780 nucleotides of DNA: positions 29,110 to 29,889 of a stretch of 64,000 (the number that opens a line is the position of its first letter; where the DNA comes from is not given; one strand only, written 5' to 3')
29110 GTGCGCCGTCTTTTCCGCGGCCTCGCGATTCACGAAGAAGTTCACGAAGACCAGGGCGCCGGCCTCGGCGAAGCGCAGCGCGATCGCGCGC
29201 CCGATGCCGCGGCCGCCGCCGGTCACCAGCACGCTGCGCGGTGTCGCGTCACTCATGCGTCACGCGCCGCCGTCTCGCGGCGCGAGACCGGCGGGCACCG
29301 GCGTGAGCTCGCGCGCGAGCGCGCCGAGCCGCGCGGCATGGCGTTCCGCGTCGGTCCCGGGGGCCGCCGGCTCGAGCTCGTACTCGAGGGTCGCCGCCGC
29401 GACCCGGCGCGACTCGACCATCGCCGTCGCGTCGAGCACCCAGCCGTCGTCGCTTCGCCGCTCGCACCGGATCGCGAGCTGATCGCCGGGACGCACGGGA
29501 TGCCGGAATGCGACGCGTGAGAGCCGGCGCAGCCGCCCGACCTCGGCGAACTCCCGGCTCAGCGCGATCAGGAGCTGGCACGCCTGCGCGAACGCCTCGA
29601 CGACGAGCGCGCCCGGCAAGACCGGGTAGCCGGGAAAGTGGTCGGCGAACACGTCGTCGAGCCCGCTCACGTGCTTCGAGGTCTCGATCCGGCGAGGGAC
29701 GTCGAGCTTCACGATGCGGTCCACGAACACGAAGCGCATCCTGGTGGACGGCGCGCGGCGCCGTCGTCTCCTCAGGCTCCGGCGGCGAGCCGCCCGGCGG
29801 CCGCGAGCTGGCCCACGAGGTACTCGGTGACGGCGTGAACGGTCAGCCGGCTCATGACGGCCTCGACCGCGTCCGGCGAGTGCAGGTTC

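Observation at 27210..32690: Complete private type II fatty-acid synthase cassette inside the glycan operon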

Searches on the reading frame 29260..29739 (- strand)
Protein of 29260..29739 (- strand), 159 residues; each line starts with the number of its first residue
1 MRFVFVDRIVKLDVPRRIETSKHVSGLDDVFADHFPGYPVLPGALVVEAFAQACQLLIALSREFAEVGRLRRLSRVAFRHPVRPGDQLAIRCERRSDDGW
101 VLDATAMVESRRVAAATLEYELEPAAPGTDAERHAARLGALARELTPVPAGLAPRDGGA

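Call 5: search_protein_families(library=pfam, proteins=[window:29260-29739:-], max_evalue=0.01)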
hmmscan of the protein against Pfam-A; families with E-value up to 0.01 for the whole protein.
window:29260-29739:- (159 aa): 1 family
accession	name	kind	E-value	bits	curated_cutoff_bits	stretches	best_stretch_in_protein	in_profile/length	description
PF07977.19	FabA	-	1.6e-16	60.7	23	1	3-116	6-137/138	FabA-like domain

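Call 10: search_protein_families(library=ncbifam, proteins=[window:29260-29739:-], max_evalue=0.001)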
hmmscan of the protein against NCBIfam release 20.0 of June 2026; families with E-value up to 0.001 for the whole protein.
window:29260-29739:- (159 aa): 4 families
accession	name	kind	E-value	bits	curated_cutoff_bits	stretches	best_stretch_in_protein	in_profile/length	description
NF000582.1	PRK00006.1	equivalog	8.5e-24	84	113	1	3-119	15-134/137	3-hydroxyacyl-ACP dehydratase FabZ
TIGR01750.1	fabZ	equivalog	5.3e-23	81.4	155.15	1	3-119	16-138/141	3-hydroxyacyl-ACP dehydratase FabZ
NF009667.0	PRK13188.1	equivalog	7.2e-19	67.8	465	1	3-120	336-457/464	bifunctional UDP-3-O-[3-hydroxymyristoyl] N-acetylglucosamine deacetylase/3-hydroxyacyl-ACP dehydratase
NF058663.1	cispen_cyc_AmcE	equivalog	5.1e-13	49.3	140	1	3-116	19-136/153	cispentacin biosynthesis cyclizing decarboxylase AmcE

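Call 78: search_solved_structures(query=window:29260-29739:-, max_evalue=0.001)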
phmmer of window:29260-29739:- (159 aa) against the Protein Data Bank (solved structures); distinct sequences matched with E-value up to 0.001: 21.
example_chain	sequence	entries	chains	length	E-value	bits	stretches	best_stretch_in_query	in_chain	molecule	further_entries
8ayd_AA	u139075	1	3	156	1.4e-16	64.2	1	3-122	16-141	3-hydroxyacyl-[acyl-carrier-protein] dehydratase FabZ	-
7qv0_A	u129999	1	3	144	9.8e-16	61.5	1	3-120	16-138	Beta-hydroxyacyl-(Acyl-carrier-protein) dehydratase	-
8ayc_A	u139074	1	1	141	1.1e-15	61.3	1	3-120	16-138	Beta-hydroxyacyl-(Acyl-carrier-protein) dehydratase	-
8ayb_A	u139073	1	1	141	1.4e-15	61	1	3-120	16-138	Beta-hydroxyacyl-(Acyl-carrier-protein) dehydratase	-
8ayi_A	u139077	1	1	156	4.8e-15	59.3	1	3-129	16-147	Beta-hydroxyacyl-(Acyl-carrier-protein) dehydratase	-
1u1z_A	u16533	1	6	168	1.3e-14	57.8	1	3-117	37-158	(3R)-hydroxymyristoyl-[acyl carrier protein] dehydratase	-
5bux_A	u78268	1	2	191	3e-14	56.7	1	3-128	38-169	3-hydroxyacyl-[acyl-carrier-protein] dehydratase FabZ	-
5buw_A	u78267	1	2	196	3.2e-14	56.6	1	3-128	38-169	3-hydroxyacyl-[acyl-carrier-protein] dehydratase FabZ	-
6ihc_A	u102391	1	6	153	3.9e-14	56.3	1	4-119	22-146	3-hydroxyacyl-[acyl-carrier-protein] dehydratase FabZ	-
3d6x_A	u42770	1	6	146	4.1e-14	56.2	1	3-119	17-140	(3R)-hydroxymyristoyl-[acyl-carrier-protein] dehydratase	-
3b7j_A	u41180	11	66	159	5.6e-14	55.8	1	4-119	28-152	(3R)-hydroxymyristoyl-acyl carrier protein dehydratase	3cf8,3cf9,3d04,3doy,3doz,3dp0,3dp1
2glv_A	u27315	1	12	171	5.6e-14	55.8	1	4-119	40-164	(3R)-hydroxymyristoyl-acyl carrier protein dehydratase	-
2gll_A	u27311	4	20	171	7.1e-14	55.5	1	4-119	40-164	(3R)-hydroxymyristoyl-acyl carrier protein dehydratase | 3-hydroxyacyl-[acyl-carrier-protein] dehydratase FabZ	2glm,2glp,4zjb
6n3p_A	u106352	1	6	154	7.1e-13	52.2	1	3-117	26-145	3-hydroxyacyl-[acyl-carrier-protein] dehydratase FabZ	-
4h4g_A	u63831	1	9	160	1.5e-12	51.1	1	4-119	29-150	(3R)-hydroxymyristoyl-[acyl-carrier-protein] dehydratase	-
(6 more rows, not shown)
